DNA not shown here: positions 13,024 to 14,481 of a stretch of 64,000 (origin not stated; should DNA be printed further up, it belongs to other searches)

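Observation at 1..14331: One-strand 'phosphorolytic' carbohydrate-to-acetyl-phosphate island (glgP, GH130, PMM, PMI, Xfp, AckA, class I FBA, PPK2)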

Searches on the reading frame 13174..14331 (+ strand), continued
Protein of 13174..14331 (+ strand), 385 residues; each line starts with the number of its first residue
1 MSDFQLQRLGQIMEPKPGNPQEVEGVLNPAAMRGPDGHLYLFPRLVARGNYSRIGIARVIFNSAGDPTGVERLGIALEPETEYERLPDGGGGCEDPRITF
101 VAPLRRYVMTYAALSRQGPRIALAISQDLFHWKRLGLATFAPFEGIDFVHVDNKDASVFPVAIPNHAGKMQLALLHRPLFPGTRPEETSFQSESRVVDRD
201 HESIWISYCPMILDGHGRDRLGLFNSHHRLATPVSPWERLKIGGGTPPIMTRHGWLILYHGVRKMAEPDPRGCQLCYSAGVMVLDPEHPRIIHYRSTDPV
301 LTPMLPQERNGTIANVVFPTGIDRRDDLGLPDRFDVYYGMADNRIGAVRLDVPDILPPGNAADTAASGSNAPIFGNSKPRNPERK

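Call 18: find_encoding_contigs(protein=P0002, flank=10000, max_places=2)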
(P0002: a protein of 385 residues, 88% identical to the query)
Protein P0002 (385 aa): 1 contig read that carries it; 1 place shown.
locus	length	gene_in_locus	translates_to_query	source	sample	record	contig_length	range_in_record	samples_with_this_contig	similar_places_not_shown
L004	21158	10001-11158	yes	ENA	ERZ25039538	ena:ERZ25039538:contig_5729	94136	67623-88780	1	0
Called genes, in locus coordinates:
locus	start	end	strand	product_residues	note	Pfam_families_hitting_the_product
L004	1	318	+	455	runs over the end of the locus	PF00083:Sugar_tr, PF07690:MFS_1, PF06609:TRI12, PF07690:MFS_1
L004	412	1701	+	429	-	PF01654:Cyt_bd_oxida_I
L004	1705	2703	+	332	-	PF02322:Cyt_bd_oxida_II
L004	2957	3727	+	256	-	PF05239:PRC (weak)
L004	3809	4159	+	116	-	PF19335:HMBD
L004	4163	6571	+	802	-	PF09364:XFP_N, PF03894:XFP, PF09363:XFP_C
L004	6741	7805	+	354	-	PF00274:Glycolytic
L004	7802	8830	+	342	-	PF20511:PMI_typeI_cat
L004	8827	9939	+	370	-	PF08282:Hydrolase_3 (faint), PF03332:PMM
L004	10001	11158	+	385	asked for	PF04041:Glyco_hydro_130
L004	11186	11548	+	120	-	PF11964:SpoIIAA-like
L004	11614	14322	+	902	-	PF00690:Cation_ATPase_N, PF00122:E1-E2_ATPase, PF00702:Hydrolase, PF11154:DUF2934 (weak)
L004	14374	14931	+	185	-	PF00210:Ferritin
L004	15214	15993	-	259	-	PF04972:BON, PF21937:Yop-YscD_ppl_2nd (faint), PF04972:BON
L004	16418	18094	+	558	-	PF00691:OmpA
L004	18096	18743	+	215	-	PF11381:DUF3185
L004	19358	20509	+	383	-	-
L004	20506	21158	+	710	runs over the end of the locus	PF02534:T4SS-DNA_transf (faint), PF10412:TrwB_AAD_bind (weak), PF12696:TraG-D_C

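Call 22: find_related_loci(query=A1, collection=genome_contigs, flank=10000)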
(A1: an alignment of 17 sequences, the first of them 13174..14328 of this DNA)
Query A1 (385 aa) in genome_contigs; peptide patterns used: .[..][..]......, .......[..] (x = any residue, [..] = any of these).
599 stretches matched a pattern (row limit reached: there are more); 510 encode a relative of the query (tblastn E <= 1e-3); the best 80 are kept; 80 distinct loci.
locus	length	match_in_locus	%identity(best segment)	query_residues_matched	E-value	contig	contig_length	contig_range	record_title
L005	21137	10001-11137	80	1-379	0e+0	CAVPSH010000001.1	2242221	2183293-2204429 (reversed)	MAG: uncultured bacterium isolate MFD00031.bin.2.149 genome assembly, contig: contig_17968, whole genome shotgun sequenc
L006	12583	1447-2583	79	1-379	0e+0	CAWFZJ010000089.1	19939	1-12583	MAG: uncultured Verrucomicrobiae bacterium isolate MFD05379.bin.3.52 genome assembly, contig: contig_7816, whole genome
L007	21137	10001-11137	79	1-379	0e+0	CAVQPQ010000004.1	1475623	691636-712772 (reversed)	MAG: uncultured Verrucomicrobiae bacterium isolate MFD01231.bin.1.54 genome assembly, contig: contig_4024, whole genome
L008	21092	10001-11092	83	1-364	0e+0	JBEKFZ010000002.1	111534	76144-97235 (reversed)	MAG: Thermoguttaceae bacterium isolate SPRUCE 241 SPRUCE_241_2, whole genome shotgun sequence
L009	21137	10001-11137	79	1-379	0e+0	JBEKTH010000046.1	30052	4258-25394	MAG: Verrucomicrobiota bacterium isolate SPRUCE 553 SPRUCE_553_46, whole genome shotgun sequence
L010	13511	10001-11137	80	1-379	0e+0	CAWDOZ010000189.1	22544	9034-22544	MAG: uncultured Fibrobacterota bacterium isolate MFD04752.bin.2.93 genome assembly, contig: contig_81868, whole genome s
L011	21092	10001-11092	82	1-364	0e+0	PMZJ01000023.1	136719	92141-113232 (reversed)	MAG: Phycisphaerales bacterium isolate fen_1345 73.20110800_E3D.38_contig_282, whole genome shotgun sequence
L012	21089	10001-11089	82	1-363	0e+0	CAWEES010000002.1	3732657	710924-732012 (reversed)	MAG: uncultured Bacteroidetes bacterium isolate MFD01188.bin.1.46 genome assembly, contig: contig_4108, whole genome sho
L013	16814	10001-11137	78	1-379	0e+0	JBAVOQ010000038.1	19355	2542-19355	MAG: Acidobacteriaceae bacterium isolate MFD03092_ilm_asm_bin12 k127_84447, whole genome shotgun sequence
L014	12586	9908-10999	81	1-364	0e+0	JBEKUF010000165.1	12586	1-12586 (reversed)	MAG: Verrucomicrobiia bacterium isolate SPRUCE 575 SPRUCE_575_165, whole genome shotgun sequence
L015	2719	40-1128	82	1-363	0e+0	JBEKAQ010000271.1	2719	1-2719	MAG: Bryobacteraceae bacterium isolate SPRUCE 116 SPRUCE_116_271, whole genome shotgun sequence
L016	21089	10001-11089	83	1-363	0e+0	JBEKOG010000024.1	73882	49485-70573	MAG: Verrucomicrobiota bacterium isolate SPRUCE 435 SPRUCE_435_24, whole genome shotgun sequence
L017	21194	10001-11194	76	1-385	0e+0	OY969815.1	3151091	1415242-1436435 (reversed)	MAG: uncultured Bacteroidetes bacterium isolate MFD01188.bin.c.1 genome assembly, chromosome: 1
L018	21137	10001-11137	77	1-379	0e+0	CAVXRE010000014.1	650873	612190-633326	MAG: uncultured Verrucomicrobiae bacterium isolate MFD01223.bin.1.112 genome assembly, contig: contig_7520, whole genome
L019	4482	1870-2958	81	1-363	0e+0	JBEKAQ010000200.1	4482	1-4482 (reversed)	MAG: Bryobacteraceae bacterium isolate SPRUCE 116 SPRUCE_116_200, whole genome shotgun sequence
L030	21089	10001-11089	80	1-363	0e+0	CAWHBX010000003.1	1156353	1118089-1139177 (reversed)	MAG: uncultured Acidobacteriaceae bacterium isolate MFD03726.bin.1.226 genome assembly, contig: contig_15826, whole geno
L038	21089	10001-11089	79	1-363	0e+0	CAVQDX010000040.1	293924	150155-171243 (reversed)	MAG: uncultured delta proteobacterium isolate MFD01872.bin.2.71 genome assembly, contig: contig_29446, whole genome shot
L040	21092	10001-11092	79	1-364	0e+0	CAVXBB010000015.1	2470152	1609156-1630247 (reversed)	MAG: uncultured Acidobacteriaceae bacterium isolate MFD02579.bin.2.56 genome assembly, contig: contig_5146, whole genome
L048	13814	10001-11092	79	1-364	0e+0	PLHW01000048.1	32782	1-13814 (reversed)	MAG: Acidobacteriaceae bacterium isolate bog_205 73.20110800_S1M.45_contig_3033, whole genome shotgun sequence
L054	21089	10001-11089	79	1-363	0e+0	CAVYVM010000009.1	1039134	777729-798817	MAG: uncultured Acidobacteriaceae bacterium isolate MFD03346.bin.1.74 genome assembly, contig: contig_7955, whole genome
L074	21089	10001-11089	77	1-363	0e+0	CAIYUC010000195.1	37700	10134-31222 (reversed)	MAG: uncultured Bacteroidales bacterium isolate A14_bin-1928 genome assembly, contig: bin-1928:195/244, whole genome sho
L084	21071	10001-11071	76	1-357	0e+0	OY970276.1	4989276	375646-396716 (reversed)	MAG: uncultured Bacteroidales bacterium isolate MFD06435.bin.1.129 genome assembly, chromosome: 1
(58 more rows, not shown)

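Call 26: search_protein_families(library=pfam, proteins=[L054:4926-5726:+, L038:15691-16239:+, L007:6139-6912:+, L018:399-851:-, L054:6987-7361:+, L074:783-1895:+, L084:6498-8147:+, L040:11601-12494:+, L030:12657-13169:+, L048:11140-11559:+], max_evalue=0.001)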
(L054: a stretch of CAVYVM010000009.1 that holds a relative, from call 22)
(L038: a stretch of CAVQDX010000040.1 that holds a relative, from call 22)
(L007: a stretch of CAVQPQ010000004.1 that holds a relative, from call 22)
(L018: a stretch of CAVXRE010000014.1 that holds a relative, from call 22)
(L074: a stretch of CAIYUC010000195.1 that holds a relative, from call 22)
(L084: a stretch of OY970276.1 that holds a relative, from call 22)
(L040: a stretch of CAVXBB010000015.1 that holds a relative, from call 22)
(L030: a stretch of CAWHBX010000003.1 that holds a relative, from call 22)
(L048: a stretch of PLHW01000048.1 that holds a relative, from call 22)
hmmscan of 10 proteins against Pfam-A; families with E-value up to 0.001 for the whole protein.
L054:4926-5726:+ (266 aa): 1 family
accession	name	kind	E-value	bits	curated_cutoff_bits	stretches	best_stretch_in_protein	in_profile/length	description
PF05239.21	PRC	-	4.3e-12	46.3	21.2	1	7-76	8-77/78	PRC-barrel domain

L038:15691-16239:+ (182 aa): 2 families
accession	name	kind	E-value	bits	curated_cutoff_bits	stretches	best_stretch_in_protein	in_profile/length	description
PF11181.13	YflT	-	3.6e-08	34.2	26.2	1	9-76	2-69/99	Heat induced stress protein YflT domain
PF11821.13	ActD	-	3.5e-06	27.2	25.7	1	9-169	3-169/170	Alternative complex III, ActD subunit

L007:6139-6912:+ (257 aa): 1 family
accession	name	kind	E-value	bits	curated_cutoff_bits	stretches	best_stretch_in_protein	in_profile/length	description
PF11964.13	SpoIIAA-like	-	1.4e-48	164.4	25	2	13-117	1-105/106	SpoIIAA-like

L018:399-851:- (150 aa): 0 families

L054:6987-7361:+ (124 aa): 1 family
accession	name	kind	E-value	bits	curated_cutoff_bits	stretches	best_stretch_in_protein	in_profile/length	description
PF02482.25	Ribosomal_S30AE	-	3.4e-09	37.8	23.7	1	18-103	9-87/88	Sigma 54 modulation protein / S30EA ribosomal protein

L074:783-1895:+ (370 aa): 1 family
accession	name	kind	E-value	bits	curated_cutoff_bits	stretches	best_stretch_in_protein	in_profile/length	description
PF00923.25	TAL_FSA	-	3.8e-84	282.9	27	1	17-363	1-284/285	Transaldolase/Fructose-6-phosphate aldolase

L084:6498-8147:+ (549 aa): 1 family
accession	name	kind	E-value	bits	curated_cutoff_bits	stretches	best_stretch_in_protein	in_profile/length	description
PF00342.24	PGI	-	1.1e-218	727.2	22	1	53-536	1-486/486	Phosphoglucose isomerase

L040:11601-12494:+ (297 aa): 1 family
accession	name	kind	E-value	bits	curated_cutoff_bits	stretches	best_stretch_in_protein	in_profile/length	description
PF00582.32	Usp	-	9.8e-54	182.2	24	2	6-143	2-140/141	Universal stress protein family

L030:12657-13169:+ (170 aa): 2 families
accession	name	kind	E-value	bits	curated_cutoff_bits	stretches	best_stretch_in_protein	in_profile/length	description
PF11154.13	DUF2934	-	1.2e-12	47.7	22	1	44-78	1-35/37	Protein of unknown function (DUF2934)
PF00011.27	HSP20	-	6.6e-06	26.6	20.8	1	89-168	5-87/102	Hsp20/alpha crystallin family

L048:11140-11559:+ (139 aa): 0 families
